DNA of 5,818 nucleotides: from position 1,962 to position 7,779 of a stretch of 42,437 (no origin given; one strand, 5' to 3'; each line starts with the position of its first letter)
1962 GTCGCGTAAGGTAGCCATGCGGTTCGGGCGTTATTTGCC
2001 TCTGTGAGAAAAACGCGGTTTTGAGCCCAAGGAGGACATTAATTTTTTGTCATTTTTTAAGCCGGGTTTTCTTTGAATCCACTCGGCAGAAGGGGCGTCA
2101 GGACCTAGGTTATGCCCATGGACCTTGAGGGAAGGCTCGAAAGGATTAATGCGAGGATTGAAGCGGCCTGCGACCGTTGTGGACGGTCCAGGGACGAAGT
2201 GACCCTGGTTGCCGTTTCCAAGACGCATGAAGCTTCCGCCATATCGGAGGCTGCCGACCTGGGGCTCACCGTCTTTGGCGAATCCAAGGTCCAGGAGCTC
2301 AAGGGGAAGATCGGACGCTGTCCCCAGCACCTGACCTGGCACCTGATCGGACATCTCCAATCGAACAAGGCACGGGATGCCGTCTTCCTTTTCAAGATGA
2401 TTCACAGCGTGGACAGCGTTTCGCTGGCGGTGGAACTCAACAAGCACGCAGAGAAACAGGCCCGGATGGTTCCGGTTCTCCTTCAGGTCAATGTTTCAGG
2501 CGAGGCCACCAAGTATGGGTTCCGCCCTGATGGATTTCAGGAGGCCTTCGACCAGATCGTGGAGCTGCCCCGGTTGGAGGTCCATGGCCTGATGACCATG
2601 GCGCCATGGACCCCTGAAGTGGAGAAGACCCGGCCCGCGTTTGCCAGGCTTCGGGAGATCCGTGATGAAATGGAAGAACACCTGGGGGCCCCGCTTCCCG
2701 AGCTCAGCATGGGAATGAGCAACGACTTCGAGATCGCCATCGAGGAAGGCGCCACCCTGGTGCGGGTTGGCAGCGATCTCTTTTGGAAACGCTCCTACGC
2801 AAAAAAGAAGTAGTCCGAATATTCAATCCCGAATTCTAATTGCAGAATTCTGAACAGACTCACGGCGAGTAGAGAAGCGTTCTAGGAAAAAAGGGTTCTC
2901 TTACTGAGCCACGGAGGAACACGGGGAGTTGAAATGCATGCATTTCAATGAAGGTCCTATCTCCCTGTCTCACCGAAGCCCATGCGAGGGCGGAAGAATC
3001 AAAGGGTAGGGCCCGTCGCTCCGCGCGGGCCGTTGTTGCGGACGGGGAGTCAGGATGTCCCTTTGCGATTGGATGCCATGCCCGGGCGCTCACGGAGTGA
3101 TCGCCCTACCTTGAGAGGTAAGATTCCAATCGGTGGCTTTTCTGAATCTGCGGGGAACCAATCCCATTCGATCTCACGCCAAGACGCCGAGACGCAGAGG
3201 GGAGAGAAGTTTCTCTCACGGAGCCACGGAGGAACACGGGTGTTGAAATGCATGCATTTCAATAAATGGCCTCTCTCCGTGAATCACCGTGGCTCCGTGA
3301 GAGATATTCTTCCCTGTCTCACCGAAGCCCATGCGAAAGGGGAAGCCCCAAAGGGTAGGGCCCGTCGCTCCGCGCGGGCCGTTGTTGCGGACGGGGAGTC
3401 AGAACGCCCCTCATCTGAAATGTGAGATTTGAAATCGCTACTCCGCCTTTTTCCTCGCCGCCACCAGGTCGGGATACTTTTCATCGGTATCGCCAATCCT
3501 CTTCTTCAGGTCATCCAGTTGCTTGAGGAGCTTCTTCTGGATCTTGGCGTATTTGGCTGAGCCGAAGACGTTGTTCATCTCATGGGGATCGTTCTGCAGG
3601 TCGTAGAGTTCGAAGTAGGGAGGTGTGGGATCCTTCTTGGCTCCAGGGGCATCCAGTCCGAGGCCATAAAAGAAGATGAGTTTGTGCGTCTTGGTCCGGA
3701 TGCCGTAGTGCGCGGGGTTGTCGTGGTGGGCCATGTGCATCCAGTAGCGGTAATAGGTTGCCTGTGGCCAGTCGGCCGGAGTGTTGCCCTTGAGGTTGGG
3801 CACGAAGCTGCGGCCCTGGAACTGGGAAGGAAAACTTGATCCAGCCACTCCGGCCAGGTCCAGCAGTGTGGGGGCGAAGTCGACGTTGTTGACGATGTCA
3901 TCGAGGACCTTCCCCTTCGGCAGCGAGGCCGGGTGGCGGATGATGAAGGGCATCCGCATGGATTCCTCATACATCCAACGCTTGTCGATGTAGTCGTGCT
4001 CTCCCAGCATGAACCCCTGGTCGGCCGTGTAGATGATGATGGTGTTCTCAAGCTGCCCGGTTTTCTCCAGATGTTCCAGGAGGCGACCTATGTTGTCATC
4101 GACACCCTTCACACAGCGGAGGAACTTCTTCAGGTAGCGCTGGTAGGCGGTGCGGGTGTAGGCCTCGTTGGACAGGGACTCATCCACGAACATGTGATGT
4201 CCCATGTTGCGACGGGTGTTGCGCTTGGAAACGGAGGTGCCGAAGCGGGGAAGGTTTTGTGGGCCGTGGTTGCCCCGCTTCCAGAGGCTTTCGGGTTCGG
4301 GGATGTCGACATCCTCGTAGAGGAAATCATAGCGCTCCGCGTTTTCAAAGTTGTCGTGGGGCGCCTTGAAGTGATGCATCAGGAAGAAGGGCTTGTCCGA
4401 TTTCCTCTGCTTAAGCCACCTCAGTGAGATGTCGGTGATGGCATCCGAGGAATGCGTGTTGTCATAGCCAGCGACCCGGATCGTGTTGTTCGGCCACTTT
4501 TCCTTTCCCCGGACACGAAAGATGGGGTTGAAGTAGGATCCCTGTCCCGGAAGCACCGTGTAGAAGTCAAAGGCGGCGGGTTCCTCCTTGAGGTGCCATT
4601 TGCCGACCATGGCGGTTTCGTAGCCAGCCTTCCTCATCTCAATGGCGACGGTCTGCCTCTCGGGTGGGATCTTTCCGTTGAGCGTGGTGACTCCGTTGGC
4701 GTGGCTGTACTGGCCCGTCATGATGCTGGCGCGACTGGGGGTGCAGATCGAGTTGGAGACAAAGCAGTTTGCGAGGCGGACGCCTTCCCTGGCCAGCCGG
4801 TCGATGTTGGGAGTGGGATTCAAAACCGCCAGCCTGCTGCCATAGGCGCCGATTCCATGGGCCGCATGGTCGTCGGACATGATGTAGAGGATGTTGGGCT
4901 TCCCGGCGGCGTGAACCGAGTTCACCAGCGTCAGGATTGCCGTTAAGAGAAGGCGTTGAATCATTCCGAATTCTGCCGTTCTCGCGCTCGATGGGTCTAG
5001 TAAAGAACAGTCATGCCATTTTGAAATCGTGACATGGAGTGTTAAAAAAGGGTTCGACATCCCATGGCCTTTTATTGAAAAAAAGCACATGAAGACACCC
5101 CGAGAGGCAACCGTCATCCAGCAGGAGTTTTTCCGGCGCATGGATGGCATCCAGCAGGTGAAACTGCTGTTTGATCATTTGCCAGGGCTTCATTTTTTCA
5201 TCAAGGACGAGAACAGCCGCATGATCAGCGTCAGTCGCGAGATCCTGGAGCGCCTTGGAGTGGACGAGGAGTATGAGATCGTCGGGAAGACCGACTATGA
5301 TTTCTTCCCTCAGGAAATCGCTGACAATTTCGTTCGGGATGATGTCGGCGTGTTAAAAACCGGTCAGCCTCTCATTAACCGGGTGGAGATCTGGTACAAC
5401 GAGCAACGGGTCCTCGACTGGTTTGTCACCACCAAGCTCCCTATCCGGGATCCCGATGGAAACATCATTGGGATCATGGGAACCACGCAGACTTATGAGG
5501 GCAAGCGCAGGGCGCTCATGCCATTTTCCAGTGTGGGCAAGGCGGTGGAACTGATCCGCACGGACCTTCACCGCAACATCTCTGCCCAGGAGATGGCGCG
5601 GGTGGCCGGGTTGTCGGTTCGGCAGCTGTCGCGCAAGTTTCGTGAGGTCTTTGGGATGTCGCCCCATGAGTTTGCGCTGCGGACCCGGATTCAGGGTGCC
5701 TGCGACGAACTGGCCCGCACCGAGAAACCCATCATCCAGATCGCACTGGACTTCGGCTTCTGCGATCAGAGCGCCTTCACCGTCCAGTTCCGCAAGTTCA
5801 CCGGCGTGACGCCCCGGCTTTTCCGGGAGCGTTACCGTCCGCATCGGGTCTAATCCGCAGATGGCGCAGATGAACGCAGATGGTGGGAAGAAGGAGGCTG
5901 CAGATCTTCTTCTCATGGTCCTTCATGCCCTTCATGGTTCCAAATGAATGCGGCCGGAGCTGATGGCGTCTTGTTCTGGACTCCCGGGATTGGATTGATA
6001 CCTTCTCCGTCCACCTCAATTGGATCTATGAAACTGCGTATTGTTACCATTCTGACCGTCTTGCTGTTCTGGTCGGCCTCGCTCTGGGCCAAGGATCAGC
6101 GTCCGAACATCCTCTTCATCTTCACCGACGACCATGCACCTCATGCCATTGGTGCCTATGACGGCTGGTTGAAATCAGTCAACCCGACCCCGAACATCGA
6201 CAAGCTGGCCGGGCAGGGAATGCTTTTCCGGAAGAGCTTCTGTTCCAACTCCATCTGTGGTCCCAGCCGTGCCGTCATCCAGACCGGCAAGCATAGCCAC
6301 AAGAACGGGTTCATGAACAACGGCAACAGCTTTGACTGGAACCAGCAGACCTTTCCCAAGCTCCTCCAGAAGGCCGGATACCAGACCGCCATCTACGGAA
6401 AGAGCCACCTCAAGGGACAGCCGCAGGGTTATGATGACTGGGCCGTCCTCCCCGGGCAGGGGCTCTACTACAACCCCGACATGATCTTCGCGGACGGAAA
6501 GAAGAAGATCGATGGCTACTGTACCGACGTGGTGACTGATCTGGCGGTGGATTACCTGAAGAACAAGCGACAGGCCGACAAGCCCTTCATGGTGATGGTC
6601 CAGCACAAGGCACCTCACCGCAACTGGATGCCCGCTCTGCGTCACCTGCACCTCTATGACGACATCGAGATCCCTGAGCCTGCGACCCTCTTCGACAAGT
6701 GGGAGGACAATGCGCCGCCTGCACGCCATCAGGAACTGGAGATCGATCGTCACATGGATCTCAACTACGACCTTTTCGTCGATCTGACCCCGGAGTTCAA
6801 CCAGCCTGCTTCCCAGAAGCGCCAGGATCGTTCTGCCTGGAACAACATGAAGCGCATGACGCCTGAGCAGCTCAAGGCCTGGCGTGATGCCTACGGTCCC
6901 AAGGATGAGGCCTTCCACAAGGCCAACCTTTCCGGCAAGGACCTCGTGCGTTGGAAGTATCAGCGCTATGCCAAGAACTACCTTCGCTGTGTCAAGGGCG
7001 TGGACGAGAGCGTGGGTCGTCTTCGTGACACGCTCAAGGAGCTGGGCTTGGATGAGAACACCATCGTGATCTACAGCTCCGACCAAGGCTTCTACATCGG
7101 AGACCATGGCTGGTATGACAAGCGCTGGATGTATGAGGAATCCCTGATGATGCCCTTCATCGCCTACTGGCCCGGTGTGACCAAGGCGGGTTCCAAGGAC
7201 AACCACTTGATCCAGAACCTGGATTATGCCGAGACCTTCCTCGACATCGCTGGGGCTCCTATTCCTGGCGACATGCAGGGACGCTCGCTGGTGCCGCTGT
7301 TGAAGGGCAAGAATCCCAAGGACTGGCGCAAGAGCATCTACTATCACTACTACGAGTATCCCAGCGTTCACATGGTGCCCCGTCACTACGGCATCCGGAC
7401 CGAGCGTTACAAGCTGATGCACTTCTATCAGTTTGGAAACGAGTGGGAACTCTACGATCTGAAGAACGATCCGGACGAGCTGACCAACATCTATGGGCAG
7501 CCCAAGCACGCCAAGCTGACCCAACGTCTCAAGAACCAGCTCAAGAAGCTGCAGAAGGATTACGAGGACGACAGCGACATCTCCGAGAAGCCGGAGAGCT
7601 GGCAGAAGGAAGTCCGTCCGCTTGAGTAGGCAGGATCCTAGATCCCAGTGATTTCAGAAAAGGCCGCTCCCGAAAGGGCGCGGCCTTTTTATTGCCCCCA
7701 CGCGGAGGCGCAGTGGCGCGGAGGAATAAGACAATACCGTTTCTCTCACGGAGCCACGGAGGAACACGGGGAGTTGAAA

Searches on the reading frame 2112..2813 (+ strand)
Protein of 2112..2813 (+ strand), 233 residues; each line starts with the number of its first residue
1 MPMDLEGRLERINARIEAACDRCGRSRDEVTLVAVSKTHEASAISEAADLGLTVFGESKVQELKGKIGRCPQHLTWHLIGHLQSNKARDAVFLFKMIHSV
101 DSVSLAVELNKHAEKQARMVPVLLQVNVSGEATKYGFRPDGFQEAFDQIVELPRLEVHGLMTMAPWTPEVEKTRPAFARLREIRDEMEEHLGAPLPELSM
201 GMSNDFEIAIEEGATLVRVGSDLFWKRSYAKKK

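Call 10: find_encoding_contigs(protein=window:2112-2813:+, flank=10000, max_places=6)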
Protein window:2112-2813:+ (233 aa): 4 contigs read that carry it; 3 places shown.
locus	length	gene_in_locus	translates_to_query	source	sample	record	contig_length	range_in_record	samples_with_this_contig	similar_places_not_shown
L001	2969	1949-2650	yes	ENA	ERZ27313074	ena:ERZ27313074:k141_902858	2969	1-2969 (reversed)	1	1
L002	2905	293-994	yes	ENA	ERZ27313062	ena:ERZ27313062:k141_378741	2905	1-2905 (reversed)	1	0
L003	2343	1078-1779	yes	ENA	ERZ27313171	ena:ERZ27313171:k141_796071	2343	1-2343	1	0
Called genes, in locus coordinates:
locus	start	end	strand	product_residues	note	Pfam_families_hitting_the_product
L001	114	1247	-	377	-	PF00150:Cellulase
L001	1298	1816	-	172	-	-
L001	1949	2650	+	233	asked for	PF01168:Ala_racemase_N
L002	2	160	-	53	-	?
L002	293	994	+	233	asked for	PF01168:Ala_racemase_N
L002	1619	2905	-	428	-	?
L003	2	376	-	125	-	?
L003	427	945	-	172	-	-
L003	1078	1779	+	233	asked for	PF01168:Ala_racemase_N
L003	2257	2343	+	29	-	?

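Call 11: search_protein_families(library=pfam, proteins=[window:2112-2813:+])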
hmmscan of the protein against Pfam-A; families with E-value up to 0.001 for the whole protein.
window:2112-2813:+ (233 aa): 1 family
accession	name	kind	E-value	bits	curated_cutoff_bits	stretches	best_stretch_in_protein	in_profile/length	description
PF01168.26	Ala_racemase_N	-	1.9e-22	80.5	24.1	1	9-224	3-216/220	Alanine racemase, N-terminal domain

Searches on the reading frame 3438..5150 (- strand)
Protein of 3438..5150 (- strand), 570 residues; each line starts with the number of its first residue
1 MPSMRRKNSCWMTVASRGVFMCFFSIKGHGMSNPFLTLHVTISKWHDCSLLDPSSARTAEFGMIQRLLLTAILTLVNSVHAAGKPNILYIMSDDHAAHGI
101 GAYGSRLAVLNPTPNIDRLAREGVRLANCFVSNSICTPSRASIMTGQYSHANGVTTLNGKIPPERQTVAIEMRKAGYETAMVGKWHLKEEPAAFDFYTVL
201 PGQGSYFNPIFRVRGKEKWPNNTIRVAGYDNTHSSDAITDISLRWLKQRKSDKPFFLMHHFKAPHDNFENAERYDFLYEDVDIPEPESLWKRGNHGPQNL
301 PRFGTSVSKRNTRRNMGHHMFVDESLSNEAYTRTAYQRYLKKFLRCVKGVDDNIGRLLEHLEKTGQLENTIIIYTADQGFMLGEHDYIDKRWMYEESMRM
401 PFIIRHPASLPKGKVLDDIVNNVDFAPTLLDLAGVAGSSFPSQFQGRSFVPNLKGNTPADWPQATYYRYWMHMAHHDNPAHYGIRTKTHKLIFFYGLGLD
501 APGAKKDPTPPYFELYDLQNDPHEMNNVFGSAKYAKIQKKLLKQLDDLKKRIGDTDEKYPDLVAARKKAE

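Call 11: search_protein_families(library=pfam, proteins=[window:3438-5150:-])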
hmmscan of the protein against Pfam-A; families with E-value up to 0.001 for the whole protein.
window:3438-5150:- (570 aa): 4 families
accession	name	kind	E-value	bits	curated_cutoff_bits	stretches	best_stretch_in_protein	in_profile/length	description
PF00884.28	Sulfatase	-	4.3e-56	190.9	25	1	85-435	1-301/301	Sulfatase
PF16347.10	SGSH_C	-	1.8e-48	165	29.3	1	383-550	1-153/154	N-sulphoglucosamine sulphohydrolase, C-terminal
PF01663.27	Phosphodiest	-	2.8e-09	37.5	23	0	111-156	18-64/342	Type I phosphodiesterase / nucleotide pyrophosphatase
PF02995.22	DUF229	-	0.00029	20.1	25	0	265-407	304-368/496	Protein of unknown function (DUF229)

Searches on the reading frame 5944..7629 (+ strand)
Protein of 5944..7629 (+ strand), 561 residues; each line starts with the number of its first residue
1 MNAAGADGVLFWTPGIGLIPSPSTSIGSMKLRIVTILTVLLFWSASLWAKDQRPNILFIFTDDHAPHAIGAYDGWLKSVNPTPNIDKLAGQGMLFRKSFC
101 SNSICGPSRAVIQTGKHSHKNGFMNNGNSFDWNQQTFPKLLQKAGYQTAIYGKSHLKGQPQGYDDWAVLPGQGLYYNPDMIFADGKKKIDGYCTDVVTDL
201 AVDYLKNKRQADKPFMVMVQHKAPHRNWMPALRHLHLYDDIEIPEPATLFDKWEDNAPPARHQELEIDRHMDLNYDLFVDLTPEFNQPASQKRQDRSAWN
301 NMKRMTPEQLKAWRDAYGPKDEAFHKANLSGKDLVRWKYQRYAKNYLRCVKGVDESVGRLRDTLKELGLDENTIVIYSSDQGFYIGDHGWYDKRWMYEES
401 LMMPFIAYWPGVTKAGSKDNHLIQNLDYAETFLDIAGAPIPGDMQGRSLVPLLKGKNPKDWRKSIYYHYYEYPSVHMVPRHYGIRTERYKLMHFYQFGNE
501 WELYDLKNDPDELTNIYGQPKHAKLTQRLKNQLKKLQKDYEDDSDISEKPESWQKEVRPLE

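Call 11: search_protein_families(library=pfam, proteins=[window:5944-7629:+])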
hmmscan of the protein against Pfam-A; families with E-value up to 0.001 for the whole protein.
window:5944-7629:+ (561 aa): 3 families
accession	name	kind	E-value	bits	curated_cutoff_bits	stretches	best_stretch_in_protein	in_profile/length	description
PF16347.10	SGSH_C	-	6.4e-68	228.2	29.3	1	386-538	1-153/154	N-sulphoglucosamine sulphohydrolase, C-terminal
PF00884.28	Sulfatase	-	8.9e-43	147.2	25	1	54-438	1-301/301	Sulfatase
PF01663.27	Phosphodiest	-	1.6e-06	28.4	23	1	80-398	18-238/342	Type I phosphodiesterase / nucleotide pyrophosphatase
